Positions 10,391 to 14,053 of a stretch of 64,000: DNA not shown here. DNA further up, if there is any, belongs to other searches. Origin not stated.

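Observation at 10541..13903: Giant secreted beta-propeller / di-heme peroxidase fusion with Thr/Pro linker and extra C-terminal domain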

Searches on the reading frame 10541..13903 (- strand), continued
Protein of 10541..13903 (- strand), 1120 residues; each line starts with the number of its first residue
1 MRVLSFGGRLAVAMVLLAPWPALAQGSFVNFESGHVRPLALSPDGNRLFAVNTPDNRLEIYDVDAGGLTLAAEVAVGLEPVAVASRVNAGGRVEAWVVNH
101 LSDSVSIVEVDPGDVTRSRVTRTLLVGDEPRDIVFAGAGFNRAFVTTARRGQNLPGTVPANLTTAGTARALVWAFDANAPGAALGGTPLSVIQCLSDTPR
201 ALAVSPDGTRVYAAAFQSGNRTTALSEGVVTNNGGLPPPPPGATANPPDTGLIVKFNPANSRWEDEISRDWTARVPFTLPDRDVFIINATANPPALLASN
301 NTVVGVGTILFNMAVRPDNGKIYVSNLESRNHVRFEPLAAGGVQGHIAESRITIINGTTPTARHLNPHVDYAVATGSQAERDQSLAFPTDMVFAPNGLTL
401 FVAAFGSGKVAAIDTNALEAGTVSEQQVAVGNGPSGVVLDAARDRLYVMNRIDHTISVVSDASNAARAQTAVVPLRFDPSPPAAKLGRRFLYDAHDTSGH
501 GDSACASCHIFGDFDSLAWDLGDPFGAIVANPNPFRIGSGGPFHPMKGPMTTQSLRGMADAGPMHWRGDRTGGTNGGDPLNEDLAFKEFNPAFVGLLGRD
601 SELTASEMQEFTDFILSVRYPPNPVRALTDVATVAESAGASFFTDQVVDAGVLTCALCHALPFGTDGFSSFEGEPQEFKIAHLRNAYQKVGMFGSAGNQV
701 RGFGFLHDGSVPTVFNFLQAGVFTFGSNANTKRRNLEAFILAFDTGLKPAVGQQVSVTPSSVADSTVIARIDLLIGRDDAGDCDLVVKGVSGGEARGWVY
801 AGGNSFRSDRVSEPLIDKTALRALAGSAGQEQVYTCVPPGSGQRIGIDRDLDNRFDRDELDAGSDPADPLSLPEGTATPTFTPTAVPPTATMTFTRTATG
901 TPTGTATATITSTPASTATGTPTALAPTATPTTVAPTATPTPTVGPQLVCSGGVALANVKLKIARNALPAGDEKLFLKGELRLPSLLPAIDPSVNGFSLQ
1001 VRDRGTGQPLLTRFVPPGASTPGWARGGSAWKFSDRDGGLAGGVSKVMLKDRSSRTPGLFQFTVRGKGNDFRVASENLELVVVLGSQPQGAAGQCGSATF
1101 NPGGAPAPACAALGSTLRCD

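Call 29: find_encoding_contigs(protein=P0012, flank=8000, max_places=2)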
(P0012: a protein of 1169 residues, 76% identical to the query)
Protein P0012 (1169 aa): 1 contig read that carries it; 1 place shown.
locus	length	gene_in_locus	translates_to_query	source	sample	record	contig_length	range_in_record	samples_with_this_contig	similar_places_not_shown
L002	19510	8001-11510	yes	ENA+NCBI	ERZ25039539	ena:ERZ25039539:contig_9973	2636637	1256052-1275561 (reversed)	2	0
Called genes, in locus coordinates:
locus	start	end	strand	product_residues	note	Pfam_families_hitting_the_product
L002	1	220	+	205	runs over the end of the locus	PF00565:SNase, PF27542:ArfC (weak)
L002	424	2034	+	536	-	PF02515:CoA_transf_3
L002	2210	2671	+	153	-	PF00582:Usp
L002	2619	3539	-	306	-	PF03631:Virul_fac_BrkB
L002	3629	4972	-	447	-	PF06144:DNA_pol3_delta (faint), PF21694:DNA_pol3_delta_C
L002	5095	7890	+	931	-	-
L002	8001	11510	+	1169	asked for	PF10282:Lactonase (faint)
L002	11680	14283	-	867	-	PF00072:Response_reg, PF00989:PAS, PF08448:PAS_4, PF13426:PAS_9 (weak), PF08447:PAS_3, PF13188:PAS_8 (weak), PF00512:HisKA, PF02518:HATPase_c, +1 more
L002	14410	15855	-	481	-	PF01935:DUF87 (weak), PF05872:HerA_C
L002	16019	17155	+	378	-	PF04338:DUF481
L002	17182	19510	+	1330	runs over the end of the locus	PF05170:AsmA, PF05359:DUF748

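Call 30: find_encoding_contigs(protein=P0033, flank=8000, max_places=2)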
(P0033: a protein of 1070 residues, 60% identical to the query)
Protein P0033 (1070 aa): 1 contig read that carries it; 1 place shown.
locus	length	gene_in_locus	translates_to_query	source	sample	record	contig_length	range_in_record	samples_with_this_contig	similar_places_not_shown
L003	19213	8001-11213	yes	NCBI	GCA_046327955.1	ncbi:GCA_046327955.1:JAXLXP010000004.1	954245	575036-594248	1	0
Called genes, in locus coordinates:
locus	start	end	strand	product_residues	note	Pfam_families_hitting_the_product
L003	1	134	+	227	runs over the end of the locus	PF00535:Glycos_transf_2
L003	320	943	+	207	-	PF10604:Polyketide_cyc2 (weak)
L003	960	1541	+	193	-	PF01926:MMR_HSR1, PF02421:FeoB_N, PF03193:RsgA_GTPase (faint), PF00009:GTP_EFTU (weak)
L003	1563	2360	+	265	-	PF01177:Asp_Glu_race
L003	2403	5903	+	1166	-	PF07517:SecA_DEAD, PF01043:SecA_PP_bind, PF21090:P-loop_SecA, PF07516:SecA_SW, PF02810:SEC-C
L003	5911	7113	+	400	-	PF01960:ArgJ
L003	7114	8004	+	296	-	PF02517:Rce1-like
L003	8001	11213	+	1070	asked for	PF10282:Lactonase (faint)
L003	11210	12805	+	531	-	PF00232:Glyco_hydro_1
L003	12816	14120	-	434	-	PF13336:AcetylCoA_hyd_C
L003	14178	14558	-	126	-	PF27746:Small_heat_shock_put (weak), PF00011:HSP20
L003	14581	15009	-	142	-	PF00011:HSP20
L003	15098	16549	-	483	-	PF02934:GatB_N, PF02637:GatB_Yqey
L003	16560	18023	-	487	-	PF01425:Amidase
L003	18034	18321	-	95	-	PF02686:GatC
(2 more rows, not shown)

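Call 31: find_encoding_contigs(protein=P0042, flank=8000, max_places=2)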
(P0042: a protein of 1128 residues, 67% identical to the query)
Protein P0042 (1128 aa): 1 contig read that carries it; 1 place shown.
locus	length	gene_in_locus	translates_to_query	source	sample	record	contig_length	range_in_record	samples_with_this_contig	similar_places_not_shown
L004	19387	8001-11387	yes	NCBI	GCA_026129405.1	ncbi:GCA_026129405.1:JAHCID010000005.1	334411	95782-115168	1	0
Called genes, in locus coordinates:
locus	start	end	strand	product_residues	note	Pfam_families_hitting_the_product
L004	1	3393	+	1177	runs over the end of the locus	PF07517:SecA_DEAD, PF01043:SecA_PP_bind, PF21090:P-loop_SecA, PF07516:SecA_SW, PF02810:SEC-C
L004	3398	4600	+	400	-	PF01960:ArgJ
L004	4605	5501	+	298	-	PF02517:Rce1-like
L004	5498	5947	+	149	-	PF00075:RNase_H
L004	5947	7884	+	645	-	PF20434:BD-FAE (faint), PF00326:Peptidase_S9, PF01738:DLH (weak)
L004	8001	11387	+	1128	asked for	PF10282:Lactonase (faint)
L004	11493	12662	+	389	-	PF01734:Patatin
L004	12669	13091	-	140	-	-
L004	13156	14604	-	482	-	PF02934:GatB_N, PF02637:GatB_Yqey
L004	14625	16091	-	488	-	PF01425:Amidase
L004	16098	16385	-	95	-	PF02686:GatC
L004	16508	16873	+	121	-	PF08378:NERD (weak), PF02021:UPF0102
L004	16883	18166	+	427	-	PF02403:Seryl_tRNA_N, PF00587:tRNA-synt_2b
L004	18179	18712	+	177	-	PF01243:PNPOx_N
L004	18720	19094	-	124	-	-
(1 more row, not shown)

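Call 32: predict_structure(alignment_id=A1)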
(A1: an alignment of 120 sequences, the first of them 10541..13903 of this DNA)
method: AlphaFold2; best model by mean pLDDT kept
length: 1120 residues; sequences in the alignment: 120
mean_pLDDT: 85.6   pTM: 0.77
mean pLDDT of the five models: 85.6, 85.2, 85.0, 82.9, 82.2
residues with pLDDT >= 90: 700; 70-90: 269; 50-70: 57; < 50: 94
segments of 3 or more residues with pLDDT < 50: 1-25, 878-943
pLDDT, mean of each block of 10 residues (from residue 1): 31 38 59 92 98 97 93 97 96 97 97 94 95 96 95 90 85 97 95 89 97 86 84 90 87 89 92 88 95 96 91 97 92 80 81 96 94 90 94 97 96 97 94 97 97 96 95 95 90 90 78 60 83 84 74 71 61 83 86 85 93 91 93 96 90 86 85 71 76 67 60 79 90 94 93 96 98 98 97 94 97 96 95 97 96 93 91 60 37 33 32 28 28 26 69 92 94 96 93 97 95 94 92 94 97 97 97 96 95 95 85 94
secondary structure, 60 per line:
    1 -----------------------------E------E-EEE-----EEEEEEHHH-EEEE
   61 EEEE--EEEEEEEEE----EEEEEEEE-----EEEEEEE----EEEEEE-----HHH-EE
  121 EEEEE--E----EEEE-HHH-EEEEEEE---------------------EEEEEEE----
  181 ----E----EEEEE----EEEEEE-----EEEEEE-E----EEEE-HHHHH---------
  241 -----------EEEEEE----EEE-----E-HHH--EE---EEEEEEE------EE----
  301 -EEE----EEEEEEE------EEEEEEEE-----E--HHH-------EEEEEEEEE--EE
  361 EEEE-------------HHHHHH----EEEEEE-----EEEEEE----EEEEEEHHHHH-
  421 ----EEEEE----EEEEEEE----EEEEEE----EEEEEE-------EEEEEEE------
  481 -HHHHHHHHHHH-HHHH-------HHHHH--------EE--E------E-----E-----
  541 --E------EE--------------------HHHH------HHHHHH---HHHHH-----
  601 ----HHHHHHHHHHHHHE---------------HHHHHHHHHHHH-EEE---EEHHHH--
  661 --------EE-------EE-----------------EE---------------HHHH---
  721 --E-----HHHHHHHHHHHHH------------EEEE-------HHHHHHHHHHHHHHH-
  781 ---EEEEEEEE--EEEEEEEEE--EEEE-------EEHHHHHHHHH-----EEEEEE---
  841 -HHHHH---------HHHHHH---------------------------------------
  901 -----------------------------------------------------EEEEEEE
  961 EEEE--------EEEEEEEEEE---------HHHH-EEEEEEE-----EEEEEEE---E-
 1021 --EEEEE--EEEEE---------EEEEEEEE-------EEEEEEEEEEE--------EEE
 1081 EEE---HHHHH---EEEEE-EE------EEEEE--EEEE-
elements in order (helices of 4 or more, strands of 3 or more residues): E39-41 E47-52 E57-64 E67-75 E80-87 E93-99 E104-109 E119-125 E133-136 E142-148 E170-176 E190-194 E199-204 E210-215 E222-225 H227-231 E252-257 E262-264 E282-288 E302-304 E309-315 E322-329 E348-356 E359-364 H378-383 E388-393 E399-404 E409-414 H415-419 E425-429 E434-440 E445-450 E455-460 E468-474 H482-492 H494-497 H505-509 H572-575 H582-587 H591-595 H605-617 H634-645 E647-649 H655-658 H714-717 H729-741 E754-757 H765-779 E784-791 E794-802 E805-808 H818-826 E832-837 H842-846 H856-861 E954-964 E973-982 H992-995 E997-1003 E1009-1015 E1023-1027 E1030-1034 E1044-1051 E1059-1069 E1078-1083 H1087-1091 E1095-1099 E1109-1113 E1116-1119
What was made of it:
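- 10541..13903 (-): Complete gene, 1120 codons plus stop. AF2 mean pLDDT 85.6, pTM 0.77 (call 32).
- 11375..11671 (-): Conserved alpha/beta domain, aa 745-843, with the Cys783/Cys836 pair. pLDDT 93-98 (call 32).
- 10544..11065 (-): C-terminal four-Cys beta-sandwich module, aa 947-1120. pLDDT 92-97, all-beta (call 32).
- AF2 model with pLDDT 85.6 and pTM 0.77 (call 32).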

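Call 34: fold_search(model_id=the predicted structure, library=pdb)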
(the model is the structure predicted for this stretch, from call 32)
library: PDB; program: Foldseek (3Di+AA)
matches with E <= 10: 1724; with E <= 0.001: 1395
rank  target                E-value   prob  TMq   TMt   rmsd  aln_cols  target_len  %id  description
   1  5c2v_B                5.0e-18  1.00  0.25  0.74   8.2       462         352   17  Kuenenia stuttgartiensis Hydrazine Synthase (released 2015-10-14)
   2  1l0q_A                3.1e-14  1.00  0.20  0.55  14.3       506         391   14  Tandem YVTN beta-propeller and PKD domains from an archaeal surface layer protein (released 2002-11-06)
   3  8iw4_B                4.2e-12  1.00  0.20  0.68   8.1       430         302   10  Cryo-EM structure of the SPE-bound mTAAR9-Gs complex (released 2023-05-31)
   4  8wc4_B                6.1e-12  1.00  0.21  0.64   5.6       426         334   10  Cryo-EM structure of the ZH8651-bound mTAAR1-Gs complex (released 2023-12-27)
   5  7xmr_B                7.9e-12  1.00  0.20  0.66   9.0       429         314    9  CryoEM structure of the somatostatin receptor 2 (SSTR2) in complex with Gi1 and its endogeneous peptide ligand SST-14 (released 2022-08-03)
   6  7bie_A                1.1e-11  1.00  0.22  0.78   6.7       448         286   12  Crystal structure of nvWrap-T, a 7-bladed symmetric propeller (released 2021-09-22)
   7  5nnz_A                1.5e-11  1.00  0.20  0.58   9.6       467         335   11  Crystal structure of human ODA16 (released 2017-06-07)
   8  6n01_C                1.6e-11  1.00  0.20  0.51   9.5       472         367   14  Structure of apo AztD from Citrobacter koseri (released 2019-09-18)
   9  8wc3_B                2.0e-11  1.00  0.21  0.63   7.7       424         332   10  Cryo-EM structure of the SEP363856-bound mTAAR1-Gs complex (released 2023-12-27)
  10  8itf_B                2.1e-11  1.00  0.21  0.65   7.8       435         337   10  Cryo-EM structure of the DMCHA-bound mTAAR9-Gs complex (released 2023-05-31)
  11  9m8k_B                2.3e-11  1.00  0.20  0.60  10.6       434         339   11  cryo-EM structure of human TAS2R4 with oligopeptide (released 2026-03-18)
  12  9p80_B                2.7e-11  1.00  0.20  0.64   8.0       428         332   10  NTSR1-Gi-NTS(8-13) Complex in the Non-Canonical, AHD Open State (NC-Open-Apo) (released 2026-03-25)
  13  9w6w_B                3.0e-11  1.00  0.21  0.63   7.8       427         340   10  5-CT-bound serotonin 5A (5-HT5A) receptor-Gi protein complex (released 2025-11-26)
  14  7td4_B                3.2e-11  1.00  0.21  0.65   7.7       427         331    9  Sphingosine-1-phosphate receptor 1-Gi complex bound to Siponimod (released 2022-02-09)
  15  9avl_B                3.3e-11  1.00  0.21  0.64   7.8       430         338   10  Structure of human calcium-sensing receptor in complex with Gi3 protein in nanodiscs (released 2024-04-17)
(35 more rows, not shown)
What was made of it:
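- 12479..13822 (-): YVTN / lactonase-type beta-propeller, aa 28-475. The top Foldseek PDB hit is 5c2v_B, E 5e-18, TM 0.74 (call 34).
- On Hydrazine synthase beta-gamma: 5c2v_B is the top Foldseek hit, E 5e-18 (call 34).
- On YVTN / lactonase-type seven-bladed beta-propeller: Foldseek finds propeller hits (call 34).
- The best PDB hit for the propeller is HZS-beta (call 34).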
